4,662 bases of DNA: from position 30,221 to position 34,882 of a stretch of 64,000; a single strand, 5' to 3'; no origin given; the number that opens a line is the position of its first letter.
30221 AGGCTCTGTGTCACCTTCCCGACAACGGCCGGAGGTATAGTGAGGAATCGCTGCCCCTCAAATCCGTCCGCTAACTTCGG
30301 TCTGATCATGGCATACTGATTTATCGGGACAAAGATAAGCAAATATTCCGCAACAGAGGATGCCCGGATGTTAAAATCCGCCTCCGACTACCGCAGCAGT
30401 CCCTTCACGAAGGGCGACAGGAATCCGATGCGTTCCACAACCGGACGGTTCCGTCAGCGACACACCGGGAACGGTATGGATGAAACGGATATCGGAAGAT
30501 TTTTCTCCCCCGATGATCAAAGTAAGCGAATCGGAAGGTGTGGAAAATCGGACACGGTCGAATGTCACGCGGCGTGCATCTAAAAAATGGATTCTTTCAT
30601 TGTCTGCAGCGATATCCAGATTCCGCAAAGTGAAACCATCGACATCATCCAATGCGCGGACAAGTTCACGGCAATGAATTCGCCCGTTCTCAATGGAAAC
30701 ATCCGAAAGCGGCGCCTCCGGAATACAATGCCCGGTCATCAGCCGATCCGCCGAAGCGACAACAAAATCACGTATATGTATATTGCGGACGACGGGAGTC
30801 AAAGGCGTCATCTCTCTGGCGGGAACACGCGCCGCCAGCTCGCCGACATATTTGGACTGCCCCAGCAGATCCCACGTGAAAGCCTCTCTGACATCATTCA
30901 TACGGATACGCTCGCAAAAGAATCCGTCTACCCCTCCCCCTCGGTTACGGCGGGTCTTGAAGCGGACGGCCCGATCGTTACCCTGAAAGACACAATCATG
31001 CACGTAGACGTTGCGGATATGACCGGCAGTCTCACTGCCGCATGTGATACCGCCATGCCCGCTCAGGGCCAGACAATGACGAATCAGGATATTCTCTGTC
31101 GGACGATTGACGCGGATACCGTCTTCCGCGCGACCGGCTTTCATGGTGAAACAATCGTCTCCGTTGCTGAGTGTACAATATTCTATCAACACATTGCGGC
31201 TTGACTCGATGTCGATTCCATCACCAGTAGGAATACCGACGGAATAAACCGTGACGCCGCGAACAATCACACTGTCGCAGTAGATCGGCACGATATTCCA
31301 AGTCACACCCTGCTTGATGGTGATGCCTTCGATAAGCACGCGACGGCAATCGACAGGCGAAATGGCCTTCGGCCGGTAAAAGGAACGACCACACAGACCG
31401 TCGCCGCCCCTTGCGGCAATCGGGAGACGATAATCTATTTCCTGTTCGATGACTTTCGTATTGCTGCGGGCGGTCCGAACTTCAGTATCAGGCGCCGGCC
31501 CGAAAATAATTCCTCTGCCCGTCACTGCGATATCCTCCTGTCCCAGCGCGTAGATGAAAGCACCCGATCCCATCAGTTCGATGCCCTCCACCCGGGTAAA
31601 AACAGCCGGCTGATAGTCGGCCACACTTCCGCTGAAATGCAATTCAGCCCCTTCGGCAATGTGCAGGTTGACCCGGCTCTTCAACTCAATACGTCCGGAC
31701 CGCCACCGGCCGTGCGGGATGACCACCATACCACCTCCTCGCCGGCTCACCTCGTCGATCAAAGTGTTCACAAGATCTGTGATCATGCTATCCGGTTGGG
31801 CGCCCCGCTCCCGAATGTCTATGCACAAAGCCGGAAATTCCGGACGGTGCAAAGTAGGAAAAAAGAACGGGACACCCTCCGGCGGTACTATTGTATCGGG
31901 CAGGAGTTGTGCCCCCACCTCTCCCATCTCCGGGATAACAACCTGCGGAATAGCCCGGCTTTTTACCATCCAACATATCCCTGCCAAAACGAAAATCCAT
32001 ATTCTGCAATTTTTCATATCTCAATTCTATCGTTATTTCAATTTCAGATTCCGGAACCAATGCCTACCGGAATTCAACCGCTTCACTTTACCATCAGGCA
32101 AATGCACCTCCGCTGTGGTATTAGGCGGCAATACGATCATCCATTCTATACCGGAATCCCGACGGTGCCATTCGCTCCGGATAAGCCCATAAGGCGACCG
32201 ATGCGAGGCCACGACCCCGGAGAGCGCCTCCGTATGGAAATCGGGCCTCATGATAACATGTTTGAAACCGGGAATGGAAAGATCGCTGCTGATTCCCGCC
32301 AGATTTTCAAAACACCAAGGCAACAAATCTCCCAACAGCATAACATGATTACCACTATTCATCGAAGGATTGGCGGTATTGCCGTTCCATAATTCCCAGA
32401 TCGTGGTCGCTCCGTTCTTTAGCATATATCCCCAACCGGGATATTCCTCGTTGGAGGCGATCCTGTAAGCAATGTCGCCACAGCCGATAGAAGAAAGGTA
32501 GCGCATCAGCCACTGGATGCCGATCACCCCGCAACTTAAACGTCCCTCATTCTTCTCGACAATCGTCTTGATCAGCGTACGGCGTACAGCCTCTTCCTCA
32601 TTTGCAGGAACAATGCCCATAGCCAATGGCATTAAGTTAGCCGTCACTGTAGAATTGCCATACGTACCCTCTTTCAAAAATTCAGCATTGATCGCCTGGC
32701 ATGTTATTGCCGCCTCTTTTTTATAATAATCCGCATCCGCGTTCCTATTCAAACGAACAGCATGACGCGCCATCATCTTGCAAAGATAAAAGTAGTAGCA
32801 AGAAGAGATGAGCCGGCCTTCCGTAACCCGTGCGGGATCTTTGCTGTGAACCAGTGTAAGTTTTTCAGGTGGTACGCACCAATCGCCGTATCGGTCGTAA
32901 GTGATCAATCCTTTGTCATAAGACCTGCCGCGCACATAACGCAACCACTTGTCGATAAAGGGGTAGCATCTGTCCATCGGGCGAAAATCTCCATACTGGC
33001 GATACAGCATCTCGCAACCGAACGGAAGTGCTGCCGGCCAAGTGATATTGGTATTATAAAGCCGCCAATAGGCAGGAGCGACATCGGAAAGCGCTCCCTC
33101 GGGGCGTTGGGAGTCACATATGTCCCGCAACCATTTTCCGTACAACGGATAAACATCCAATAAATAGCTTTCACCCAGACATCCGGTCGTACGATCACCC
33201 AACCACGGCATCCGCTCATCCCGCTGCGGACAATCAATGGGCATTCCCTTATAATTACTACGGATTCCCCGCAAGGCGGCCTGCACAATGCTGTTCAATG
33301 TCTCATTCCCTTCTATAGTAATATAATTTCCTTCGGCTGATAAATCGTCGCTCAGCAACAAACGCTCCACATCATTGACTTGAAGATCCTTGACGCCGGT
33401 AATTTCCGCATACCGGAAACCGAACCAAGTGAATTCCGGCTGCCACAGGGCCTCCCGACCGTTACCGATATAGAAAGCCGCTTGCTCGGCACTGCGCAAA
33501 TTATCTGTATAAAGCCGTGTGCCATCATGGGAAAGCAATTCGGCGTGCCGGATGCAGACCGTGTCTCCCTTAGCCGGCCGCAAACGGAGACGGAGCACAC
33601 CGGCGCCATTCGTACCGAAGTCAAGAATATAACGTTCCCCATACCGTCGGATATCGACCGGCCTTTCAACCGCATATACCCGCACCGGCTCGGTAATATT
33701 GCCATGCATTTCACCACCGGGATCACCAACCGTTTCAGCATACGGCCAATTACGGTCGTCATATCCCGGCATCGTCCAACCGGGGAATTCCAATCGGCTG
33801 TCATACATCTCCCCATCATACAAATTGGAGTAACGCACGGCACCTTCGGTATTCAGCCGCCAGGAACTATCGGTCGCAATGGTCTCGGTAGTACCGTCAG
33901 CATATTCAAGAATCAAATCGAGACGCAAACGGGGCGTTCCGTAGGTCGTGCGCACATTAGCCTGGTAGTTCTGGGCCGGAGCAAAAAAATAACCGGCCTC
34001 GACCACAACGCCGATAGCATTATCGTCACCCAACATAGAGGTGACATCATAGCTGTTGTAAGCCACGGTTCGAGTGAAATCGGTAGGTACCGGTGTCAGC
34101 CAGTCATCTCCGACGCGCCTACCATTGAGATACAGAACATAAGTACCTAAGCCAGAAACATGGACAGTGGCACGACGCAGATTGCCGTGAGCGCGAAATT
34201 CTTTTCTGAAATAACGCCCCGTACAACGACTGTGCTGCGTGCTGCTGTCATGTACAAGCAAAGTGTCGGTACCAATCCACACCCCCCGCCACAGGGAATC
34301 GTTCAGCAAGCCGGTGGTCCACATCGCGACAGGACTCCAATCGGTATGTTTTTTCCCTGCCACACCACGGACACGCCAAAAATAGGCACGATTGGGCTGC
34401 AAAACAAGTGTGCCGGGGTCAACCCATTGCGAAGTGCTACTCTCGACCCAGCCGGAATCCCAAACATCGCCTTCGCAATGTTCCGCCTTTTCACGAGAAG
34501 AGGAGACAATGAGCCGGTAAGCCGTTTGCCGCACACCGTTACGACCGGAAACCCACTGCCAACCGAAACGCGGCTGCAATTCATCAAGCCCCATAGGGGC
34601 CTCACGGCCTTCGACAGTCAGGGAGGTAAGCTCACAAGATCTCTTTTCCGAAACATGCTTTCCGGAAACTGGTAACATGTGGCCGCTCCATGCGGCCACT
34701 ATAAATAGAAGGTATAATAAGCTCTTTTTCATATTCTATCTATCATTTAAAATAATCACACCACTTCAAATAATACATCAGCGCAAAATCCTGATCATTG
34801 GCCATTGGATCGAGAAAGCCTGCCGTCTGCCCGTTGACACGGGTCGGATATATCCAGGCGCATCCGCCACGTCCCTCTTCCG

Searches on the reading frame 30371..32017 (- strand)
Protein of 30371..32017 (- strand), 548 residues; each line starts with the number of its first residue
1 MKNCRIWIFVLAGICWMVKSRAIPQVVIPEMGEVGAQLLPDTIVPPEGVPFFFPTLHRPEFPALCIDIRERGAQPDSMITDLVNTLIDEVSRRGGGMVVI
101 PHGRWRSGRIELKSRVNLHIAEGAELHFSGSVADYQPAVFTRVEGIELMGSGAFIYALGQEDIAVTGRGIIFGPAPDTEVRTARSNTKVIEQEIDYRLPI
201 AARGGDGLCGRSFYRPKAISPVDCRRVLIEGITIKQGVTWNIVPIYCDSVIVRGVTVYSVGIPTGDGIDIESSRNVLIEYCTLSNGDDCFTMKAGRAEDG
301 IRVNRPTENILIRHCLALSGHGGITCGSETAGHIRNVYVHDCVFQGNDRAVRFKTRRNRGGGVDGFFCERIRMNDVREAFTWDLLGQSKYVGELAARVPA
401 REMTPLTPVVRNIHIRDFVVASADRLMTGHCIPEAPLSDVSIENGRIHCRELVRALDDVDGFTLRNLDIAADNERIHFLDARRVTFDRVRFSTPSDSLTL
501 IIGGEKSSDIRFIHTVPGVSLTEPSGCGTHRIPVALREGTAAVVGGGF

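Call 9: search_protein_families(library=pfam, proteins=[window:30371-32017:-], max_evalue=0.00001)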
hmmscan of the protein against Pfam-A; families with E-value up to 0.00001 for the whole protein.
window:30371-32017:- (548 aa): 2 families
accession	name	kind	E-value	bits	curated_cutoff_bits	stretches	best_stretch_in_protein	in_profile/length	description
PF00295.23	Glyco_hydro_28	-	2.5e-18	66.7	22.9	1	215-377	90-244/324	Glycosyl hydrolases family 28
PF13229.12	Beta_helix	-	8.1e-07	29.2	25.9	1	247-347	53-137/158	Right handed beta helix region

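Call 46: search_solved_structures(query=window:30374-32017:-, max_evalue=1e-10)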
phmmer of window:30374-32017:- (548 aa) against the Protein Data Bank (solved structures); distinct sequences matched with E-value up to 1e-10: 3.
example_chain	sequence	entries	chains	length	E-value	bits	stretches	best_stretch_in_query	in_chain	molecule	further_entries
5olp_A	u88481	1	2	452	3.6e-54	187.4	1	62-466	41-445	Pectate lyase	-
3jur_A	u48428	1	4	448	4.4e-53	183.8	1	57-380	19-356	Exo-poly-alpha-D-galacturonosidase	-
2uve_A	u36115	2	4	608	1.6e-15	59.8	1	65-399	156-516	EXOPOLYGALACTURONASE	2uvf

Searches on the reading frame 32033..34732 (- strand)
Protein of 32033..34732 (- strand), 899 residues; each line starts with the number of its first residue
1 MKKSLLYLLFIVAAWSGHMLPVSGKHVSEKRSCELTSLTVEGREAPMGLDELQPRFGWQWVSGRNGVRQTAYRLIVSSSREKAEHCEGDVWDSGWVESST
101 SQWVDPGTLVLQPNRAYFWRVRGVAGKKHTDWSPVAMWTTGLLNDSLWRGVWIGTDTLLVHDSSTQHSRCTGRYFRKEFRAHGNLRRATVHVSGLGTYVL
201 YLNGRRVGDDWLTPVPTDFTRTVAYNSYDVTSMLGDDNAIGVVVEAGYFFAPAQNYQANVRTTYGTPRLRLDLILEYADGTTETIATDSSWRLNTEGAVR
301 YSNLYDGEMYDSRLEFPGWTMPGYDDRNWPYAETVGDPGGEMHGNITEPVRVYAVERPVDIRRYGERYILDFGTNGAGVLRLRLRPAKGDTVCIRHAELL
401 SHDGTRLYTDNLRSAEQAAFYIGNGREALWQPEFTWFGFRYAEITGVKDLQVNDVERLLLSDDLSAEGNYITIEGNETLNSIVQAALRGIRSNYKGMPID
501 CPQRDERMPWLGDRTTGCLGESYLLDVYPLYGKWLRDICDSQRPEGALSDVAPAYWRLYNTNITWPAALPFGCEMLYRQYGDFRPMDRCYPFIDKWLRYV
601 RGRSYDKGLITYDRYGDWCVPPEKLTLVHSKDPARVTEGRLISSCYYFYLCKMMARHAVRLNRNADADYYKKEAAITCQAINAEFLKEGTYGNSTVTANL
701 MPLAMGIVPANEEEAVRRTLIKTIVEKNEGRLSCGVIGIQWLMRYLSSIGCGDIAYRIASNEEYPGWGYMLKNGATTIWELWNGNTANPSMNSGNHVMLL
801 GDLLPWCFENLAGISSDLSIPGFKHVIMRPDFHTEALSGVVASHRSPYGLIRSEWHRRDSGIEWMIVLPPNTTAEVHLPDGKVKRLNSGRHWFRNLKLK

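Call 9: search_protein_families(library=pfam, proteins=[window:32033-34732:-], max_evalue=0.00001)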
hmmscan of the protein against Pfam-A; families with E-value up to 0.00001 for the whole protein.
window:32033-34732:- (899 aa): 5 families
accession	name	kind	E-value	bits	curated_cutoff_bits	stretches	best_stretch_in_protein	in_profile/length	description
PF17389.8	Bac_rhamnosid6H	-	5.7e-98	328.8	24.5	1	476-811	10-339/339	Bacterial alpha-L-rhamnosidase 6 hairpin glycosidase domain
PF08531.16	Bac_rhamnosid_N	-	3.8e-46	157.5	25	1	185-352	3-170/172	Alpha-L-rhamnosidase N-terminal domain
PF25788.1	Ig_Rha78A_N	-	3.5e-27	95.1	27.4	1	36-144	2-105/105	Rha78A-like, N-terminal immunoglobulin domain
PF05592.18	Bac_rhamnosid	-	5.2e-22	78.1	22.2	1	366-458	6-99/102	Bacterial alpha-L-rhamnosidase concanavalin-like domain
PF17390.7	Bac_rhamnosid_C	-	2.7e-18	66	22.1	1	819-888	5-73/78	Bacterial alpha-L-rhamnosidase C-terminal domain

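Call 45: search_solved_structures(query=window:32036-34732:-, max_evalue=1e-20)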
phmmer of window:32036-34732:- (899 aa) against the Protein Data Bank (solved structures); distinct sequences matched with E-value up to 1e-20: 3.
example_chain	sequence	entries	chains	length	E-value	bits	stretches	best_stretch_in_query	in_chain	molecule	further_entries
6i60_A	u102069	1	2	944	5.3e-138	464.4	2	23-693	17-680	Alpha-rhamnosidase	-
3w5m_A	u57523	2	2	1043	2.1e-117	396.2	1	127-885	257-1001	Putative rhamnosidase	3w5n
6gsz_A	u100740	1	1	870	1.6e-82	280.8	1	37-891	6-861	Alpha-L-rhamnosidase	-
